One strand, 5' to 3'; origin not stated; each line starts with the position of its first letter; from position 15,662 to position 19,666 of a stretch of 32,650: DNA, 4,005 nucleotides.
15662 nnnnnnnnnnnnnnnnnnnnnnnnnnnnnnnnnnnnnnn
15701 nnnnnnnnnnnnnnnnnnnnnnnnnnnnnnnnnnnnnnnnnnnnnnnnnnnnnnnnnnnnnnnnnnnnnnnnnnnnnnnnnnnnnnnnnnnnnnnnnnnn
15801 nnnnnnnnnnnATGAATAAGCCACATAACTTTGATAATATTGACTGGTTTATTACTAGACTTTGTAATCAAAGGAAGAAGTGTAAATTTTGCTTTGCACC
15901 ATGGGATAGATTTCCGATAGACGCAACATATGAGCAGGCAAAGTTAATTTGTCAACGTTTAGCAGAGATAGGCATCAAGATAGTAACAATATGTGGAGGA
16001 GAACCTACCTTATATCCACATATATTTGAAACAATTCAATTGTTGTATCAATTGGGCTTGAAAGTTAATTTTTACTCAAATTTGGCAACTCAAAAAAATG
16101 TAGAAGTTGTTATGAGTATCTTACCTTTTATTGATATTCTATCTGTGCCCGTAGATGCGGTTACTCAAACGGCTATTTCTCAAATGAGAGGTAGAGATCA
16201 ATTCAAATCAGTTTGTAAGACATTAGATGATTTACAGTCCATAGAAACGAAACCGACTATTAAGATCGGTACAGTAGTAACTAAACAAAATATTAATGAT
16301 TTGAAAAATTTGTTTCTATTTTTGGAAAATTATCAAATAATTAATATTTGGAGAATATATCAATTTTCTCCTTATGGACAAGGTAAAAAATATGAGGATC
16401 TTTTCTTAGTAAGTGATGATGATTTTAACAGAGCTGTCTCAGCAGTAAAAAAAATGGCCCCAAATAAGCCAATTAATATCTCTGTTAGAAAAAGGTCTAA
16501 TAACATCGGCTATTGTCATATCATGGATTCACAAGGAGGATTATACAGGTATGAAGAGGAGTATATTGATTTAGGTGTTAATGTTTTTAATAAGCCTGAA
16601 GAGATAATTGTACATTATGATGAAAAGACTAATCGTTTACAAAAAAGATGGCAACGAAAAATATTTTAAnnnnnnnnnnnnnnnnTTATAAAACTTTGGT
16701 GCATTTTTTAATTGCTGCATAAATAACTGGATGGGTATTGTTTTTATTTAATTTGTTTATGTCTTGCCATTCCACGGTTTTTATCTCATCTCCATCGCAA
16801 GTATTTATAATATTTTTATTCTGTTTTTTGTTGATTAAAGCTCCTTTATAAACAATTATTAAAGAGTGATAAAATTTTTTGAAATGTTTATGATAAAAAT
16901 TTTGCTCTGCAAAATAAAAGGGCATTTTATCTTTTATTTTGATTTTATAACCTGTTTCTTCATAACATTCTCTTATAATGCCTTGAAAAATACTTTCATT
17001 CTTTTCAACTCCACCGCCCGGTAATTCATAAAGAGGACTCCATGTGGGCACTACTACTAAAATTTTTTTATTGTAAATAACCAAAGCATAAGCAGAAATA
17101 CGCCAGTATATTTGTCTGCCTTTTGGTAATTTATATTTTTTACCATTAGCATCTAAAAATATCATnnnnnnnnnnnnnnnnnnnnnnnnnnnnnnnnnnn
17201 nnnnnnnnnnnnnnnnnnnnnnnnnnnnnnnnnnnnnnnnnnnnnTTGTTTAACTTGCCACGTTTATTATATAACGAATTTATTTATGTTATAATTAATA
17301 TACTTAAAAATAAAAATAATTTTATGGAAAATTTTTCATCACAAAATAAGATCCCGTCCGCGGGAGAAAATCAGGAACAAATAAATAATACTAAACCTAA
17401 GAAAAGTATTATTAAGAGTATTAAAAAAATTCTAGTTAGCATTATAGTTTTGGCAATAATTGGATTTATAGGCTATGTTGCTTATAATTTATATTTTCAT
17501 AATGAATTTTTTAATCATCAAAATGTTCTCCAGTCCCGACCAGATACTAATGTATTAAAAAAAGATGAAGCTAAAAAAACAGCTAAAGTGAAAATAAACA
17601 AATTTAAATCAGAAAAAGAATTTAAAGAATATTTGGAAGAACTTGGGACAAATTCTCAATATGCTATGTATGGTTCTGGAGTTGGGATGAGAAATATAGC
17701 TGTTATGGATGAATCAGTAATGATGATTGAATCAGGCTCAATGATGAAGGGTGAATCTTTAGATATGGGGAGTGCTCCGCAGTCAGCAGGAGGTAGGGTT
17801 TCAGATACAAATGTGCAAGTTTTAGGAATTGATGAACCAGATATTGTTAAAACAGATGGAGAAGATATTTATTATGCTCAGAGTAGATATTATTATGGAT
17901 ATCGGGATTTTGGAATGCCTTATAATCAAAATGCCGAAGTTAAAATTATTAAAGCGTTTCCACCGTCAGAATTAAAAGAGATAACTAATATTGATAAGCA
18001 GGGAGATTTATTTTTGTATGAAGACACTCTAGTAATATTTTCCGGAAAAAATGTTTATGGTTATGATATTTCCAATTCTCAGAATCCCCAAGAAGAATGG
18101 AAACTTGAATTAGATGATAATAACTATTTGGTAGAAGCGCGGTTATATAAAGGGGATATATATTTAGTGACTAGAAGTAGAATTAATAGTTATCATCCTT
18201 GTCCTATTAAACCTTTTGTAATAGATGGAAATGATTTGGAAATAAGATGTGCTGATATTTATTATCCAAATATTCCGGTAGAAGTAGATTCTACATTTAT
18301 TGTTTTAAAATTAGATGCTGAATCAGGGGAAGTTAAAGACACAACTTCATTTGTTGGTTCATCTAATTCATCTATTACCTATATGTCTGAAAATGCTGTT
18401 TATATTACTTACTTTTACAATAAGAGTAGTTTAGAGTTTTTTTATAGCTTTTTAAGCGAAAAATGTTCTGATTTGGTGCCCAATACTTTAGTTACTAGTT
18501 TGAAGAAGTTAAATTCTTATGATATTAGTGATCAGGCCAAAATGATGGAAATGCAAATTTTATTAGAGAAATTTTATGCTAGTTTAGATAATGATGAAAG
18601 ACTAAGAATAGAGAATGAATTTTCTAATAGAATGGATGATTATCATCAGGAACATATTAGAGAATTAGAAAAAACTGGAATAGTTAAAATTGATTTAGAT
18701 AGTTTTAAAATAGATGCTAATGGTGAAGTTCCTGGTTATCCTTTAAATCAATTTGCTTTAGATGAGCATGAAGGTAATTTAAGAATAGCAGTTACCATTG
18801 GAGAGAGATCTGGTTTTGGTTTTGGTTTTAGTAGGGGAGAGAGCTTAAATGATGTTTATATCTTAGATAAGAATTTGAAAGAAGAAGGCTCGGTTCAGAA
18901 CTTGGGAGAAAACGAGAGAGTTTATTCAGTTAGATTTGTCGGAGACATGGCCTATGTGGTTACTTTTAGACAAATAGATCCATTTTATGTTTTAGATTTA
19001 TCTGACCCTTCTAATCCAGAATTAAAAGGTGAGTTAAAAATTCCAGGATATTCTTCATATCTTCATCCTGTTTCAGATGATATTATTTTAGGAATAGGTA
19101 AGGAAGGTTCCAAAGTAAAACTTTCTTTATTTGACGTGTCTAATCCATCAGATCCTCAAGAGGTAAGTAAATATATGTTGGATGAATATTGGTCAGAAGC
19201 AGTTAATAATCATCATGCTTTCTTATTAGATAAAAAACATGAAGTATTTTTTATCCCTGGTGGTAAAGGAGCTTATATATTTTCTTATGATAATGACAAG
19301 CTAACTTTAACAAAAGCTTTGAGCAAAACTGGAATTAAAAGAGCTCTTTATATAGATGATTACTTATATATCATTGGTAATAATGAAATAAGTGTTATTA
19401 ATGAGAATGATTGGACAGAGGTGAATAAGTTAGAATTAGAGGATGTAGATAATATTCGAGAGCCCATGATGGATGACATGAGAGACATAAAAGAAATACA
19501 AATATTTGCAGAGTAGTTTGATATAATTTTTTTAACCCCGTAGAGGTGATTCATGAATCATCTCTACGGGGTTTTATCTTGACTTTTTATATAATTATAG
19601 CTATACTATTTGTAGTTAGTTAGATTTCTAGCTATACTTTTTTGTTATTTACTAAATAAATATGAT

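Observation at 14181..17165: Candidate undescribed nucleotide-modifying system: PadR + small protein | nucleotidyltransferase + viperin-like radical SAM (CX5CX2C) | convergent Nudix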

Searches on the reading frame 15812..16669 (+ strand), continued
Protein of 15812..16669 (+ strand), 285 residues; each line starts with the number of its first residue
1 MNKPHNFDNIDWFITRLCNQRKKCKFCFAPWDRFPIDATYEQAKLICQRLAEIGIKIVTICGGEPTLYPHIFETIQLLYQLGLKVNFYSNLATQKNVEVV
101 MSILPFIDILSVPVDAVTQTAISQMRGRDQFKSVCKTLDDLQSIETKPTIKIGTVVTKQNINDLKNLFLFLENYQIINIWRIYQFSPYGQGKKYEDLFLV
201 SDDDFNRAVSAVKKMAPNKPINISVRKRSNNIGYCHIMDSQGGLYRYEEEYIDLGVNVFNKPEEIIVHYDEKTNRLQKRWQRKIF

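Call 73: search_protein_families(library=pfam, proteins=[P0259, P0262, P0274, P0277, P0287, P0296, P0298, P0304, P0305, P0309], max_evalue=0.0001)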
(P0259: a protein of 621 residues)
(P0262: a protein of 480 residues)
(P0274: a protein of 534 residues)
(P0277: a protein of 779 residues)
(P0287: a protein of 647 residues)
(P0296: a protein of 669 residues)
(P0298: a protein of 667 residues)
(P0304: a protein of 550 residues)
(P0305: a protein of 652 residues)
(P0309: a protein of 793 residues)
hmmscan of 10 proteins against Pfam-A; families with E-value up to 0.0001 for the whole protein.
P0259 (621 aa): 5 families
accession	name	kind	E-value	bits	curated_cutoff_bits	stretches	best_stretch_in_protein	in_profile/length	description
PF04055.27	Radical_SAM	-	8.3e-14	52.5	29.5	1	10-135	3-139/166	Radical SAM superfamily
PF01047.28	MarR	-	6.7e-09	36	24.6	0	463-512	2-51/59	MarR family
PF01037.27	AsnC_trans_reg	-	1.1e-06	28.8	25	0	535-580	9-52/73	Lrp/AsnC ligand binding domain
PF13412.12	HTH_24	-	5.5e-05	23.1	21.9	0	288-317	1-30/48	Winged helix-turn-helix DNA-binding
PF13404.12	HTH_AsnC-type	-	5.8e-05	23.3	27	0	288-319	1-32/42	AsnC-type helix-turn-helix domain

P0262 (480 aa): 1 family
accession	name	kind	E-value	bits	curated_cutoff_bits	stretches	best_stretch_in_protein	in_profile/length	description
PF04055.27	Radical_SAM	-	3.1e-19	70.2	29.5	1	12-154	3-159/166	Radical SAM superfamily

P0274 (534 aa): 1 family
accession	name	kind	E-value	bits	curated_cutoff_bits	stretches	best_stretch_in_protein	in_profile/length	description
PF04055.27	Radical_SAM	-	4.2e-17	63.3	29.5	1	12-167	3-164/166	Radical SAM superfamily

P0277 (779 aa): 4 families
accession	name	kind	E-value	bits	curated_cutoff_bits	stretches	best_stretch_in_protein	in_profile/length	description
PF04055.27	Radical_SAM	-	7.6e-18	65.7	29.5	1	165-287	3-136/166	Radical SAM superfamily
PF13676.11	TIR_2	-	4e-12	47.1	28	1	14-126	1-111/122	TIR domain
PF01037.27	AsnC_trans_reg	-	8.8e-08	32.4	25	0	697-746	9-57/73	Lrp/AsnC ligand binding domain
PF13353.11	Fer4_12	-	2.3e-05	25.2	22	1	167-262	13-116/137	4Fe-4S single cluster domain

P0287 (647 aa): 1 family
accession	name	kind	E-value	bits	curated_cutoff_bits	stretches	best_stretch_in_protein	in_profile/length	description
PF04055.27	Radical_SAM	-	1.3e-13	51.9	29.5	1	10-137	3-140/166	Radical SAM superfamily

P0296 (669 aa): 2 families
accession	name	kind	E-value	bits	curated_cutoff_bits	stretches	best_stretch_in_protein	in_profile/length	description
PF04055.27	Radical_SAM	-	1e-20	75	29.5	1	10-145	3-147/166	Radical SAM superfamily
PF13353.11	Fer4_12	-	2.8e-08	34.6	22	1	12-114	13-122/137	4Fe-4S single cluster domain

P0298 (667 aa): 2 families
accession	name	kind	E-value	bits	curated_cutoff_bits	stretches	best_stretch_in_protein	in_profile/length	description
PF04055.27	Radical_SAM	-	2e-18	67.5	29.5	1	15-168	3-165/166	Radical SAM superfamily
PF13353.11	Fer4_12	-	3.2e-05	24.7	22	0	17-111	13-115/137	4Fe-4S single cluster domain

P0304 (550 aa): 3 families
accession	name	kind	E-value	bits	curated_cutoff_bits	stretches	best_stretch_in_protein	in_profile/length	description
PF04055.27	Radical_SAM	-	1.4e-27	97.4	29.5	1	9-162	2-166/166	Radical SAM superfamily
PF00294.29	PfkB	-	2.2e-23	83.5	25.8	1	295-535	29-297/302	pfkB family carbohydrate kinase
PF13353.11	Fer4_12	-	3.6e-08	34.2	22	1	11-123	12-133/137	4Fe-4S single cluster domain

P0305 (652 aa): 2 families
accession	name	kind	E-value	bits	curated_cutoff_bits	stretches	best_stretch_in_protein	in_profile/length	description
PF04055.27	Radical_SAM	-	7.8e-13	49.4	29.5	1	15-148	3-143/166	Radical SAM superfamily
PF13353.11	Fer4_12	-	2.1e-05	25.3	22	1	17-111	13-115/137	4Fe-4S single cluster domain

P0309 (793 aa): 3 families
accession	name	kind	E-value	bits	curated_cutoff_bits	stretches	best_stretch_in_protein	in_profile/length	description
PF13676.11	TIR_2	-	9e-16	58.9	28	1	10-121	1-109/122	TIR domain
PF04055.27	Radical_SAM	-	1.6e-14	54.9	29.5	1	177-311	3-147/166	Radical SAM superfamily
PF01037.27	AsnC_trans_reg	-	2.5e-07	30.9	25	0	714-756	13-56/73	Lrp/AsnC ligand binding domain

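Call 82: search_protein_families(library=ncbifam, alignment_id=A6, max_evalue=1e-30)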
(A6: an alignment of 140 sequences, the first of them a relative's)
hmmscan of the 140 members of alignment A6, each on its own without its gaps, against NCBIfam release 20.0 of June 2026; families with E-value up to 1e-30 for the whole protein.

A. member 1, P0213 (287 aa): 0 families

B. families by the number of members that match (of 140 scanned): 39 families (the first 25 are shown)
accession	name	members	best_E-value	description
NF038283.1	viperin_w_prok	42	7e-49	viperin family antiviral radical SAM protein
TIGR04055.1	rSAM_NirJ2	7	8e-79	putative heme d1 biosynthesis radical SAM protein NirJ2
TIGR04545.1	rSAM_ahbD_hemeb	5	1.1e-70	heme b synthase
TIGR04053.2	TIGR04053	5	3.9e-62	TIGR04053 family radical SAM/SPASM domain-containing protein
NF045574.1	sacti_mat_StsB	5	2.1e-60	StsB family radical SAM/SPASM domain sactipeptide maturase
TIGR03962.1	mycofact_rSAM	4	2e-73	mycofactocin radical SAM maturase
NF050035.1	rSAM_WgK_link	4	3.3e-64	radical SAM/SPASM peptide maturase WgkB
TIGR04051.1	rSAM_NirJ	4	4.7e-64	heme d1 biosynthesis radical SAM protein NirJ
TIGR02668.1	moaA_archaeal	4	4.5e-63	GTP 3',8-cyclase MoaA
TIGR04347.1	pseudo_SAM_Halo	4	3.3e-62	TIGR04347 family pseudo-SAM/SPASM protein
TIGR04054.1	rSAM_NirJ1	4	3.8e-62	putative heme d1 biosynthesis radical SAM protein NirJ1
TIGR04133.1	rSAM_w_lipo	4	5.3e-59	TIGR04133 family radical SAM/SPASM protein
TIGR04317.1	W_rSAM_matur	4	7.4e-59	tungsten cofactor oxidoreductase radical SAM maturase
TIGR02109.1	PQQ_syn_pqqE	4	1.3e-58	pyrroloquinoline quinone biosynthesis protein PqqE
TIGR04546.1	rSAM_ahbC_deAc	4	2.5e-58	12,18-didecarboxysiroheme deacetylase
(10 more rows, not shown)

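Call 86: find_related_loci(query=A1, collection=viral_contigs, flank=8000)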
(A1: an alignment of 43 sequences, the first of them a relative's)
Query A1 (285 aa) in viral_contigs; peptide patterns used: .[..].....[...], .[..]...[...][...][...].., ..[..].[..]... (x = any residue, [..] = any of these).
26 stretches matched a pattern; 4 encode a relative of the query (tblastn E <= 1e-3); 4 distinct loci.
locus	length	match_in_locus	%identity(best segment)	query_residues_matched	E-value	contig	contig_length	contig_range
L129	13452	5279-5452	45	12-69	7e-9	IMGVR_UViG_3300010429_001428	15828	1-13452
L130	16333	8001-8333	31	4-115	1e-8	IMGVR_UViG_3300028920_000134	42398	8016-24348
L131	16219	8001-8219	30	19-85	7e-5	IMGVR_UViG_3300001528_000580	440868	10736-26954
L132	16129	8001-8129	26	56-108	2e-4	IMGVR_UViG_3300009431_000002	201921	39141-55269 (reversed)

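Call 87: search_dna_similar(query=P0030, collection=phages, mode=protein, max_rows=10)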
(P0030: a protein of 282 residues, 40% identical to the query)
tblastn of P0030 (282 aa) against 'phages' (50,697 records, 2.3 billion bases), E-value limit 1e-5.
No match.

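Call 91: search_solved_structures(query=L123:6873-7343:-, max_evalue=0.1, show_alignments=1)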
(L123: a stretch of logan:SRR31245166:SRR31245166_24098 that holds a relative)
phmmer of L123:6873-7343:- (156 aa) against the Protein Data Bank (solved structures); distinct sequences matched with E-value up to 0.1: 4.
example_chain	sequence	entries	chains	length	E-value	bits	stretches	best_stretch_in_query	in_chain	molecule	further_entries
3oj7_A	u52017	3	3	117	0.0012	21.7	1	31-138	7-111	Putative histidine triad family protein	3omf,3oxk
3imi_A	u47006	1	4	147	0.005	19.7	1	68-134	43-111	HIT family protein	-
4zgl_A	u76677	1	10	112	0.0087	18.9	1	67-140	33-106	Uncharacterized HIT-like protein HP_0404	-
3o0m_A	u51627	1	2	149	0.011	18.6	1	63-134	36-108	HIT family protein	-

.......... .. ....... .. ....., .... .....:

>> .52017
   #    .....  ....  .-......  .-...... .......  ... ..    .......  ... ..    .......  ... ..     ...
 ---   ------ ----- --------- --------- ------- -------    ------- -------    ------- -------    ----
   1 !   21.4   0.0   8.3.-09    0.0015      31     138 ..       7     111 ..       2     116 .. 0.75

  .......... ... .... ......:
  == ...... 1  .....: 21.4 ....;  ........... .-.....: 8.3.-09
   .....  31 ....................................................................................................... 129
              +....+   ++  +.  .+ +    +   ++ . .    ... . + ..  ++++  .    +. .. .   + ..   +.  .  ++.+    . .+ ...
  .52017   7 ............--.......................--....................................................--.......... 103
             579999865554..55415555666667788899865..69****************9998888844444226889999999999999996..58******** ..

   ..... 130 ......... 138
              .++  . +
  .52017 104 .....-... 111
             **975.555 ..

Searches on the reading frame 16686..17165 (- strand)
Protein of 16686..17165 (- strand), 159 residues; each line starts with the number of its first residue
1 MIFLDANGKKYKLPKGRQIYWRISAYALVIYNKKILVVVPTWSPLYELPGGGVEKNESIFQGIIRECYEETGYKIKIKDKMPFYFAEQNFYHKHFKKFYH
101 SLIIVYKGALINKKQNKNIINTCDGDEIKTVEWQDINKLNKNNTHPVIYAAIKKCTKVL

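Call 3: search_protein_families(library=pfam, proteins=[window:16686-17165:-], max_evalue=0.01)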
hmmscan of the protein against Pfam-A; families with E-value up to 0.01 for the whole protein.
window:16686-17165:- (159 aa): 1 family
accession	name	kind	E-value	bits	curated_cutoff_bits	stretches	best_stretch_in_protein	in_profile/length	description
PF00293.34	NUDIX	-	1.1e-14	55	21.1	1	25-146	5-125/134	NUDIX domain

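Call 4: search_protein_families(library=ncbifam, proteins=[window:16686-17165:-], max_evalue=0.01)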
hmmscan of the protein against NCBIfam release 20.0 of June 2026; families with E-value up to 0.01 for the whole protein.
window:16686-17165:- (159 aa): 18 families
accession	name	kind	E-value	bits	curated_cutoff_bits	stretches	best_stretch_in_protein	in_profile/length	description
NF003785.0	PRK05379.1-1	equivalog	4.1e-07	29.5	418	1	25-143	206-324/347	bifunctional nicotinamide-nucleotide adenylyltransferase/Nudix hydroxylase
NF006530.0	PRK08999.1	equivalog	1.2e-06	27.8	245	1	42-95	31-82/315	Nudix family hydrolase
NF012016.0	PRK15472.1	equivalog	1e-05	25.3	95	1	46-142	33-128/141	nucleoside triphosphatase NudI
TIGR02705.1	nudix_YtkD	equivalog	1.7e-05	24.4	154.4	1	46-89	47-90/156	RNA deprotection pyrophosphohydrolase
NF003791.0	PRK05379.2-3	equivalog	3.2e-05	23.3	409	1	25-76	205-259/340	bifunctional nicotinamide-nucleotide adenylyltransferase/Nudix hydroxylase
NF008044.0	PRK10776.1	equivalog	6.1e-05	22.9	148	1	45-98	32-83/130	8-oxo-dGTP diphosphatase MutT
TIGR00586.1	mutt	equivalog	9.3e-05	22.4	97.9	1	45-144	33-116/129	8-oxo-dGTP diphosphatase MutT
TIGR00052.1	TIGR00052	subfamily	0.00024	20.7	79.55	1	46-79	82-115/188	nudix-type nucleoside diphosphatase, YffH/AdpP family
NF003786.0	PRK05379.1-2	equivalog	0.00028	20.2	397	1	24-154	220-350/354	bifunctional nicotinamide-nucleotide adenylyltransferase/Nudix hydroxylase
NF041652.1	Nud_hyd_Dein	equivalog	0.00037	20.7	200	1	44-77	43-76/152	Nudix hydrolase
NF001938.0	PRK00714.1-5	equivalog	0.00062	19.2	116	1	45-74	46-75/172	RNA pyrophosphohydrolase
NF011963.0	PRK15434.1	subfamily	0.0018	18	146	1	48-112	47-110/159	GDP-mannose mannosyl hydrolase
NF007834.0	PRK10546.1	equivalog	0.0019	18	156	1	44-78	30-64/135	pyrimidine (deoxy)nucleoside triphosphate diphosphatase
NF001934.0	PRK00714.1-1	equivalog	0.0021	17.5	241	1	45-76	32-63/176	RNA pyrophosphohydrolase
NF001936.0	PRK00714.1-3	equivalog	0.0026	17.7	118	1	45-141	36-132/155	RNA pyrophosphohydrolase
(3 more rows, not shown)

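Call 6: search_protein_families(library=padloc, proteins=[window:16686-17165:-], max_evalue=0.01)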
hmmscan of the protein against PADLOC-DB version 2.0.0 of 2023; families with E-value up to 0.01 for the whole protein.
window:16686-17165:- (159 aa): 1 family
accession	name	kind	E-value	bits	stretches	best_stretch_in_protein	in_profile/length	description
PDLC04899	PDC-S07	-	3.7e-09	34.3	1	43-134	32-118/135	-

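Call 49: search_solved_structures(query=window:16686-17165:-, max_evalue=0.01, show_alignments=1)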
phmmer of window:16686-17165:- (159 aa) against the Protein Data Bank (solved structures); distinct sequences matched with E-value up to 0.01: 25.
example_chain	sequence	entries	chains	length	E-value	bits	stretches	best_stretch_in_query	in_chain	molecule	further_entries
3smd_A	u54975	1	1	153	7.4e-06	29.1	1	9-110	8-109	MutT/NUDIX family protein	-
5x1x_A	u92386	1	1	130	1.4e-05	28.3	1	44-154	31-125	Mutator mutT protein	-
3id9_A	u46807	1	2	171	1.6e-05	28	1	23-80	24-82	MutT/NUDIX family protein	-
2pqv_A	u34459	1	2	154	5.4e-05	26.3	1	21-148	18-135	MutT/nudix family protein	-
1jrk_A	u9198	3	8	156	8e-05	25.8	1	27-152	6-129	Nudix homolog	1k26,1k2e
3h95_A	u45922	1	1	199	0.0002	24.4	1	33-148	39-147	Nucleoside diphosphate-linked moiety X motif 6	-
3hhj_A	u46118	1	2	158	0.0002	24.4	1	42-109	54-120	Mutator mutT protein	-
2qjt_B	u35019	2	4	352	0.00023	24.3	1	24-76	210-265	Nicotinamide-nucleotide adenylyltransferase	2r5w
2jvb_A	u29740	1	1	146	0.0004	23.5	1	33-142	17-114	mRNA-decapping enzyme subunit 2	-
4k6e_A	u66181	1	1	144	0.0004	23.5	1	33-142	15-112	mRNA-decapping enzyme subunit 2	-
2azw_A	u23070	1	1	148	0.0006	22.9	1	22-101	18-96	MutT/nudix family protein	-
4kg4_A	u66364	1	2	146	0.0007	22.7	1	33-141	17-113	mRNA-decapping enzyme subunit 2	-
2b06_A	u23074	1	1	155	0.00091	22.3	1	42-76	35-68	MutT/nudix family protein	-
4kg3_A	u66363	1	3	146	0.001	22.1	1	33-142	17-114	mRNA-decapping enzyme subunit 2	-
6y3z_A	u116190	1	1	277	0.0019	21.3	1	33-141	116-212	m7GpppN-mRNA hydrolase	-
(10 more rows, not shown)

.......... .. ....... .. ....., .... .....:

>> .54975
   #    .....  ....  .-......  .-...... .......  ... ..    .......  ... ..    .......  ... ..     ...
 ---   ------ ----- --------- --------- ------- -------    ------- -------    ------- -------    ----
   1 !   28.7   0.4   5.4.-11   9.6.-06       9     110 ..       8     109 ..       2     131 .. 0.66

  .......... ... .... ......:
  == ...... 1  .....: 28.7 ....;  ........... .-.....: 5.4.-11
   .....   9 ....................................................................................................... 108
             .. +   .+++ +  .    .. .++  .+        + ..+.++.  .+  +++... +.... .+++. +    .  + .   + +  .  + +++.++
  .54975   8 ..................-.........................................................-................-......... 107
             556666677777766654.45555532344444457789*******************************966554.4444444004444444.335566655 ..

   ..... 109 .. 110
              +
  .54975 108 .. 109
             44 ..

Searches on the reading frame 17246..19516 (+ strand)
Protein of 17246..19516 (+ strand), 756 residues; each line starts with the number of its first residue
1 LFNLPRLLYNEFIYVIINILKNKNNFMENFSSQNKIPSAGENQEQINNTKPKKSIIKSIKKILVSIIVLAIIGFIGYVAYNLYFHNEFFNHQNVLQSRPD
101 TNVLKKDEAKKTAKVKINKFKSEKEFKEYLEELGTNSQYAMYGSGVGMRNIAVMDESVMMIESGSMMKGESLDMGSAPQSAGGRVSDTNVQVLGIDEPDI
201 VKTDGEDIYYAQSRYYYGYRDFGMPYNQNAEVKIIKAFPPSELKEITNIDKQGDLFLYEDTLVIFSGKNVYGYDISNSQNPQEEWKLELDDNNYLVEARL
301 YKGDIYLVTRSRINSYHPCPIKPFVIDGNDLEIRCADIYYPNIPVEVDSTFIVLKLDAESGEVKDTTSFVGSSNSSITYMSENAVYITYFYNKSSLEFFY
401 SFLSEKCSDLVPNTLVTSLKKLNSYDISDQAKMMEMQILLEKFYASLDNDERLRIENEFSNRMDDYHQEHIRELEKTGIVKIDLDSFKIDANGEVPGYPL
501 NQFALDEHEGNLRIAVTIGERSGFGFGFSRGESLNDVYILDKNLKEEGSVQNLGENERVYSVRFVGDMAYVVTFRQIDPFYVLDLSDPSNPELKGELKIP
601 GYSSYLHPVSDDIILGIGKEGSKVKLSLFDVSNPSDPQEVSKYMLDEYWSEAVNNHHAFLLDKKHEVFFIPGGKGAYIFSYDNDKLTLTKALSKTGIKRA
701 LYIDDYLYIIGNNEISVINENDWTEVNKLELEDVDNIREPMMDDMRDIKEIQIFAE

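Call 3: search_protein_families(library=pfam, proteins=[window:17246-19516:+], max_evalue=0.01)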
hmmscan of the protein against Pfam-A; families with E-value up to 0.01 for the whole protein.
window:17246-19516:+ (756 aa): 2 families
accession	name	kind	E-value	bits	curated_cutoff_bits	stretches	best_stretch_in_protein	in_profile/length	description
PF09826.15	Beta_propel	-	9.3e-117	391.3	22.4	1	186-721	2-493/495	Beta propeller domain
PF08309.17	LVIVD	-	8.6e-05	22.2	20.2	0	562-596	7-39/42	LVIVD repeat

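Call 4: search_protein_families(library=ncbifam, proteins=[window:17246-19516:+], max_evalue=0.01)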
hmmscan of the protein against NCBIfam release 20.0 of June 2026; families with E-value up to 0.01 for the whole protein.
window:17246-19516:+ (756 aa): 0 families

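Call 6: search_protein_families(library=padloc, proteins=[window:17246-19516:+], max_evalue=0.01)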
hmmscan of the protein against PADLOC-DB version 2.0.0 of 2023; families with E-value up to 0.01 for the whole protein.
window:17246-19516:+ (756 aa): 0 families
